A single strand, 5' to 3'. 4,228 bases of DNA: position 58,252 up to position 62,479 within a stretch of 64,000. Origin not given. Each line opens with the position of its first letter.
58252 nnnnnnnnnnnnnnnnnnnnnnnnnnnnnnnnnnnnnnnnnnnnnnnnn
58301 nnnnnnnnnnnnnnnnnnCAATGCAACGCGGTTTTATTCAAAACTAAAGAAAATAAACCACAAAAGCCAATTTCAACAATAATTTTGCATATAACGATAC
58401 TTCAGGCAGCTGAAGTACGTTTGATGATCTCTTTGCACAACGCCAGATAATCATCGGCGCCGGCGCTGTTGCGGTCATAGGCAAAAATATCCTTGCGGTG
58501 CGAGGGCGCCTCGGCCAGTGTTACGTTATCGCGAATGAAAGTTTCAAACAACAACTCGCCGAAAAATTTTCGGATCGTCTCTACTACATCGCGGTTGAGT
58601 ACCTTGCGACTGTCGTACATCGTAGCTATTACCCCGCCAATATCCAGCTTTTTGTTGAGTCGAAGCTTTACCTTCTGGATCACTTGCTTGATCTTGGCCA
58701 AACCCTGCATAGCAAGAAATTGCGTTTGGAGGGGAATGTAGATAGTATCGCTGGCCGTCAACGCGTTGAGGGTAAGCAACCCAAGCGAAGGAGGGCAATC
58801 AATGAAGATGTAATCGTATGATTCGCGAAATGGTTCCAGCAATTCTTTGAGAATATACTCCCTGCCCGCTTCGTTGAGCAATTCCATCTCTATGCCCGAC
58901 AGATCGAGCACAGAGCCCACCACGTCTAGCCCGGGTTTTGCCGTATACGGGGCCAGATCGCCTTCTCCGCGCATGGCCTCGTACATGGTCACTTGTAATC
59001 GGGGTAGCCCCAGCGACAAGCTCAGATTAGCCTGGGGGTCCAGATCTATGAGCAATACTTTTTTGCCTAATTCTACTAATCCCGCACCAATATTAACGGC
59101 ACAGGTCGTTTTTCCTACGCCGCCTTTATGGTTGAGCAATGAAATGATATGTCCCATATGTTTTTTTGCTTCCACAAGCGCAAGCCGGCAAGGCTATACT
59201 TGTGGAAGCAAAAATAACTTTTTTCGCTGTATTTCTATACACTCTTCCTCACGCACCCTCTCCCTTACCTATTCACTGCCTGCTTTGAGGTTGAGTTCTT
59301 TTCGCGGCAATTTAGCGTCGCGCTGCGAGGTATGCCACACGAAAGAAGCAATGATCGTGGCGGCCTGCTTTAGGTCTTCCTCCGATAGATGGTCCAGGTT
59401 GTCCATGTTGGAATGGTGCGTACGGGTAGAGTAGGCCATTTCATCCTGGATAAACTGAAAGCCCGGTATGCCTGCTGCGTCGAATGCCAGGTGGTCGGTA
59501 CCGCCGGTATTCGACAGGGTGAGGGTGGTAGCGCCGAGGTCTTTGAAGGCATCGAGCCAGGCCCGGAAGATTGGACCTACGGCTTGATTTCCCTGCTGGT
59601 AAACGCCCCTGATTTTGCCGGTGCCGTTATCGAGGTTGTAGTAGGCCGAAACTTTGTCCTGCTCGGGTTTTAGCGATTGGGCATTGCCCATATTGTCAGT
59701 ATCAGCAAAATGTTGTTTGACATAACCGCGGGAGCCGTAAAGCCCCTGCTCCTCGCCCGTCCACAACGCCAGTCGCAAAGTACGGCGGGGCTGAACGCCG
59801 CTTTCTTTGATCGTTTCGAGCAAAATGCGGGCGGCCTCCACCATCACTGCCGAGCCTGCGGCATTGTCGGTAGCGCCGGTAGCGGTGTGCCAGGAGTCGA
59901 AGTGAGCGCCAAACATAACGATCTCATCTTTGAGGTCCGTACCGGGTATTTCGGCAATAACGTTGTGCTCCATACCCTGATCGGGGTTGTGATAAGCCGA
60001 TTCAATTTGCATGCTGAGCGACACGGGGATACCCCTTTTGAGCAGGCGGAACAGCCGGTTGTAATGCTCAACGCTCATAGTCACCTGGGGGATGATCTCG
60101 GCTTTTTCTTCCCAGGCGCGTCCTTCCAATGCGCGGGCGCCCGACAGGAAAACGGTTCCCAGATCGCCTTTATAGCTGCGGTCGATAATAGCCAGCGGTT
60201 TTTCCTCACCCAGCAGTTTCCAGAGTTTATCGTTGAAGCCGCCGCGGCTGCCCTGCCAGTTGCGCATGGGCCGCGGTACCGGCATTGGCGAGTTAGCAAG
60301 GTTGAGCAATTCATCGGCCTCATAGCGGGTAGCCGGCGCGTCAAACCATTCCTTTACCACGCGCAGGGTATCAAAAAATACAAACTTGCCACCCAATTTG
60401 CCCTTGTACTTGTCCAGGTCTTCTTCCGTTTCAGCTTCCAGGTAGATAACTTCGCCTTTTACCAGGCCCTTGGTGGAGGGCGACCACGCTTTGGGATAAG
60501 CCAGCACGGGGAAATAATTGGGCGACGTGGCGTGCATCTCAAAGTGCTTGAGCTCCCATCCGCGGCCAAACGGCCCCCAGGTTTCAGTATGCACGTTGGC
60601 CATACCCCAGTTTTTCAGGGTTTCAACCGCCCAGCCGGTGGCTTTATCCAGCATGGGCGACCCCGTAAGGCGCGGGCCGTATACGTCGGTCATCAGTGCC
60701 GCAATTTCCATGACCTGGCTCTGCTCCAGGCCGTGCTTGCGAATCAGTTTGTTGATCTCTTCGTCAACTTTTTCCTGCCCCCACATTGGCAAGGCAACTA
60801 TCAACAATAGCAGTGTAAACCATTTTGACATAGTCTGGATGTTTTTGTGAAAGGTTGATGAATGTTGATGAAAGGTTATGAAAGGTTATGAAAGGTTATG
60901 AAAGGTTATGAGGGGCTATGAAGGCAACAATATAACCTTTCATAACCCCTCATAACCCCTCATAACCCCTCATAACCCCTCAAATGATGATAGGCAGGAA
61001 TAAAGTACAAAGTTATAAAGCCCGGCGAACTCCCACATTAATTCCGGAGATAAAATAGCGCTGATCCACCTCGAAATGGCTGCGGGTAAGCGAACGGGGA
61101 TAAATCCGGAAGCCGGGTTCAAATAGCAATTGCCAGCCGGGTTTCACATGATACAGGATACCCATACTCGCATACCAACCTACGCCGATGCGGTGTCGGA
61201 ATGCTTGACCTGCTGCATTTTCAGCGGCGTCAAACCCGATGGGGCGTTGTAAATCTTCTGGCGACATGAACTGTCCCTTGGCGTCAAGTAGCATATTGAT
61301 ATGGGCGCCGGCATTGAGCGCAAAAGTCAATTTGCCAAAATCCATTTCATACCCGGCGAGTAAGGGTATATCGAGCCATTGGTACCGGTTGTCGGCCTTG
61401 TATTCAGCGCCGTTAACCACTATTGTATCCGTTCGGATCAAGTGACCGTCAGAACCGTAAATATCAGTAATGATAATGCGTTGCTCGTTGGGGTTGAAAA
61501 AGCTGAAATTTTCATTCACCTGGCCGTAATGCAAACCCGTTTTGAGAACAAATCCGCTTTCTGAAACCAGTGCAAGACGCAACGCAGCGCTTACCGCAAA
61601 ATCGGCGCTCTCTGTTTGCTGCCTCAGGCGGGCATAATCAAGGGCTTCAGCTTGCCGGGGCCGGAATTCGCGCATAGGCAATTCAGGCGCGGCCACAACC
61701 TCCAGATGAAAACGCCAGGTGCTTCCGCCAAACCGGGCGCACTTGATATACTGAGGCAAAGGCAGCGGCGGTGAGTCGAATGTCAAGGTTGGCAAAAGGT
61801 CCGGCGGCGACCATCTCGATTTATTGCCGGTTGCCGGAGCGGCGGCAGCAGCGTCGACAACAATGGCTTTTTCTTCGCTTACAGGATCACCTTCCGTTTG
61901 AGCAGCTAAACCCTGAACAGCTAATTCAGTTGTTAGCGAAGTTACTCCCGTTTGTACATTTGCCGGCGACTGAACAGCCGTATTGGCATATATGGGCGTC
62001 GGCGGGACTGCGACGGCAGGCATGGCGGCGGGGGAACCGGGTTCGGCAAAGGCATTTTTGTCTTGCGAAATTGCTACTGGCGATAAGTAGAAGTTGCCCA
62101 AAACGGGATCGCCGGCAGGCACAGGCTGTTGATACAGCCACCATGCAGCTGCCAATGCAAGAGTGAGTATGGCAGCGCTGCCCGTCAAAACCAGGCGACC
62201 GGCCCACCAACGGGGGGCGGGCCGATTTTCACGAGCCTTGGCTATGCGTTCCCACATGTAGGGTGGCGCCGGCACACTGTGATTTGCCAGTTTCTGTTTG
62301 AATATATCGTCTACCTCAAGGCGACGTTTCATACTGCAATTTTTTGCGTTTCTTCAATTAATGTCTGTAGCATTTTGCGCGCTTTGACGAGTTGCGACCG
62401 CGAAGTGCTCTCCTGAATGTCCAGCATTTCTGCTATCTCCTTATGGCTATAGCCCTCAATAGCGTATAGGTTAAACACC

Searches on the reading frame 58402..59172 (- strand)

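Call 9: search_protein_families(library=pfam, proteins=[window:58402-59172:-], max_evalue=0.001)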
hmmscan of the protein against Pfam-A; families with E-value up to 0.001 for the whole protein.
window:58402-59172:- (256 aa): 7 families
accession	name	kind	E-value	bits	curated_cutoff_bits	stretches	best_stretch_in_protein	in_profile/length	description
PF13614.12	AAA_31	-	2.1e-55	187.8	27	1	8-178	2-177/177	AAA domain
PF01656.29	CbiA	-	8e-24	84.4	25.4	1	10-227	1-123/125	CobQ/CobB/MinD/ParA nucleotide binding domain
PF09140.17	MipZ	-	2e-12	47.4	20.7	2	8-46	1-39/262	ATPase MipZ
PF06564.18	CBP_BcsQ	-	2.4e-11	44.1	21.3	1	9-246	3-230/234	Cellulose biosynthesis protein BcsQ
PF00142.24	Fer4_NifH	-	1.1e-10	41.9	25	1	15-51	7-43/271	4Fe-4S iron sulfur cluster binding proteins, NifH/frxC family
PF10609.15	ParA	-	6.6e-10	39.3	27.1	1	7-171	3-166/246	NUBPL iron-transfer P-loop NTPase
PF02374.21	ArsA_ATPase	-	3.4e-09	36.8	24.3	1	13-54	6-47/305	Anion-transporting ATPase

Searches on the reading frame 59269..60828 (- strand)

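Call 9: search_protein_families(library=pfam, proteins=[window:59269-60828:-], max_evalue=0.001)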
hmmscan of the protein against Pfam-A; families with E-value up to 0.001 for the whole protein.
window:59269-60828:- (519 aa): 2 families
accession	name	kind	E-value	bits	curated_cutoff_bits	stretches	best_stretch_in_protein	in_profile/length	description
PF04389.22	Peptidase_M28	-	1.4e-37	129.8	21.3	1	289-497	1-193/193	Peptidase family M28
PF01546.33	Peptidase_M20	-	2e-07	31.6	24.6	1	316-497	30-204/206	Peptidase family M20/M25/M40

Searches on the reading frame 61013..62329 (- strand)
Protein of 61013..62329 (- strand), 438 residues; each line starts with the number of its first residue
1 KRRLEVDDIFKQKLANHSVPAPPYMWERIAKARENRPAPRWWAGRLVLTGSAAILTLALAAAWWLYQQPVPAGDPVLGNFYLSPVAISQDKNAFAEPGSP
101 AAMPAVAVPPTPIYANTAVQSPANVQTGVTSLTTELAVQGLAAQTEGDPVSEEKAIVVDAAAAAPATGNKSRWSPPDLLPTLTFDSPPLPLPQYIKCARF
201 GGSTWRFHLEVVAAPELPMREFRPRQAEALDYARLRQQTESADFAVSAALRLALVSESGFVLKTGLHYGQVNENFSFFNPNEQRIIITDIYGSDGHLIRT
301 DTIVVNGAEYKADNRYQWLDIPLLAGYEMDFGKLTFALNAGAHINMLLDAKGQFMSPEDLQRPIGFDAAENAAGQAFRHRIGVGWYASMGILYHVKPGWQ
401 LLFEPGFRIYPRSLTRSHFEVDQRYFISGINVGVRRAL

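Call 9: search_protein_families(library=pfam, proteins=[window:61013-62329:-], max_evalue=0.001)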
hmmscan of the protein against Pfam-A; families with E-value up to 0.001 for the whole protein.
window:61013-62329:- (438 aa): 1 family
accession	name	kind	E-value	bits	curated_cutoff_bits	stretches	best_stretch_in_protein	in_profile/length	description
PF13568.12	OMP_b-brl_2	-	5.8e-05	23.7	27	1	244-410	40-167/175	Outer membrane protein beta-barrel domain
